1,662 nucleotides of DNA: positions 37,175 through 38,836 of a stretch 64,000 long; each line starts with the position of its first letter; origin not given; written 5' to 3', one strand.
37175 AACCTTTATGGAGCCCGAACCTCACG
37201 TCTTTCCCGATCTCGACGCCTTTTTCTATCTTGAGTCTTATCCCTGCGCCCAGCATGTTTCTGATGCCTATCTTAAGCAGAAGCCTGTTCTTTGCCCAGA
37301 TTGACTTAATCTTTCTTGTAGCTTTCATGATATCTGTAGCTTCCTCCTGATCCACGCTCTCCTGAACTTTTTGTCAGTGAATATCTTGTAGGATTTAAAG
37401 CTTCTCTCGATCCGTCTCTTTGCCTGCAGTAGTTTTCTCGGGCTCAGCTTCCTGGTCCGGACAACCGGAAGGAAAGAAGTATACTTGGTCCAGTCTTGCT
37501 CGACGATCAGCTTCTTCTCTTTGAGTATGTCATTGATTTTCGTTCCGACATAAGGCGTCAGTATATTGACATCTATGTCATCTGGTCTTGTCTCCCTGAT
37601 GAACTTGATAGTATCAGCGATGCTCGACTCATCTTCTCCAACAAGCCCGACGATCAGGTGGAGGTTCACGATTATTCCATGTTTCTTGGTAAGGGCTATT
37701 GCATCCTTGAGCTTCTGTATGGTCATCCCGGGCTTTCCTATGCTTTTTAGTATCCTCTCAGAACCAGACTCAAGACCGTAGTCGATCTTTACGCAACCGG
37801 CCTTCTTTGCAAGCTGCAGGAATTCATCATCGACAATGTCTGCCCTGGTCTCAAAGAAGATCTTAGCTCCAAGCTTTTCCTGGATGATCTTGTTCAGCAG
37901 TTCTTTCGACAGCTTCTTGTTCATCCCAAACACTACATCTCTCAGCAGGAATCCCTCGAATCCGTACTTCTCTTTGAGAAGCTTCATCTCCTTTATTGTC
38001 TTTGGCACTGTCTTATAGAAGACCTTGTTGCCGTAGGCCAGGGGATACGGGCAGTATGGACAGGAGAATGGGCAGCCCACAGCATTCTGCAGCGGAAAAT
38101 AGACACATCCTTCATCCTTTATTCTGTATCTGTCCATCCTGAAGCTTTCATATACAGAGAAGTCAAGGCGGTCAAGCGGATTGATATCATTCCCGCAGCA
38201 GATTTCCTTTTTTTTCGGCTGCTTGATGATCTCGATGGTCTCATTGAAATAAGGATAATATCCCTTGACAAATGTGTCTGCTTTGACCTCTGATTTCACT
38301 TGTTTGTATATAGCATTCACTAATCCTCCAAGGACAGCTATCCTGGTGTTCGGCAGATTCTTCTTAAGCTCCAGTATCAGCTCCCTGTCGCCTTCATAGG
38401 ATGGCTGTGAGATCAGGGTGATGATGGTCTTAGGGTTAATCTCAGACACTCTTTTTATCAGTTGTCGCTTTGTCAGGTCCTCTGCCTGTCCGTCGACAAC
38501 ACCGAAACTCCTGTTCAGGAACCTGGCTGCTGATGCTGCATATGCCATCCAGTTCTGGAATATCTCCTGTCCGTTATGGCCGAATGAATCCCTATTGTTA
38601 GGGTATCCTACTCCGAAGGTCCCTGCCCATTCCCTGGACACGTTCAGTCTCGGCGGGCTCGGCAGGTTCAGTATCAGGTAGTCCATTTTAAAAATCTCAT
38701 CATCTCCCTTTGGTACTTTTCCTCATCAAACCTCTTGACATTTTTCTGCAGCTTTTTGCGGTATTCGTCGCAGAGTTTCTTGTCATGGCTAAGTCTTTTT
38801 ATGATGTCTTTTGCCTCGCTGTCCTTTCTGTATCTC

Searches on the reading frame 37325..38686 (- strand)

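Call 44: search_protein_families(library=pfam, proteins=[window:37325-38686:-], max_evalue=0.00001)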
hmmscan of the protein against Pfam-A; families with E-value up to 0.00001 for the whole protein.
window:37325-38686:- (453 aa): 1 family
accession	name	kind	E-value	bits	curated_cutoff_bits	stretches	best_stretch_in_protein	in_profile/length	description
PF04055.27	Radical_SAM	-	5e-23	82.5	29.5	1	203-363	5-166/166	Radical SAM superfamily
